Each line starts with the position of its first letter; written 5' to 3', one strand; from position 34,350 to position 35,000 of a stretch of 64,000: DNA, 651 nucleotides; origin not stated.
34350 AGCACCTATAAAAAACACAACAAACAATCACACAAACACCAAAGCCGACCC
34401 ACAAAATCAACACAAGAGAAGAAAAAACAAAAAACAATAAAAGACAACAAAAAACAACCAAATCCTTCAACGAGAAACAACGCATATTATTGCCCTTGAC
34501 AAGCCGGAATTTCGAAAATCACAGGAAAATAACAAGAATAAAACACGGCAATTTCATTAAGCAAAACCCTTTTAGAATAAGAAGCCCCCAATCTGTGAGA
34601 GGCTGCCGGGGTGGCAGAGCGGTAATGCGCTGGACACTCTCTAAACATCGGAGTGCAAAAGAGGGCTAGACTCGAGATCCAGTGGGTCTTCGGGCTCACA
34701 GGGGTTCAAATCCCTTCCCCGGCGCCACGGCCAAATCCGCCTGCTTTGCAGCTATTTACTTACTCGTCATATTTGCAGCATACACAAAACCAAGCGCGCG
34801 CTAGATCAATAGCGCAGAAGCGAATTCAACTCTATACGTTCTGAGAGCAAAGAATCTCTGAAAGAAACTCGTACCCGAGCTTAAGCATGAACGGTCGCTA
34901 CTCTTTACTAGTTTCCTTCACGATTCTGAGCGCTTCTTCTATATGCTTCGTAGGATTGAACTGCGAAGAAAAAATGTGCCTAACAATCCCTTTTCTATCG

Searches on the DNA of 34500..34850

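Call 107: search_rna_families(source=window, start=34500, end=34850, threshold=evalue, max_evalue=1)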
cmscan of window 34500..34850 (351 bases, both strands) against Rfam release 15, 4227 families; matches with E-value up to 1: 1.
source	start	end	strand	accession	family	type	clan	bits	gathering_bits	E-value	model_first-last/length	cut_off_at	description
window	34605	34723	+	RF01852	tRNA-Sec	Gene; tRNA;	CL00001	20.1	47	0.14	1-91/91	no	Selenocysteine transfer RNA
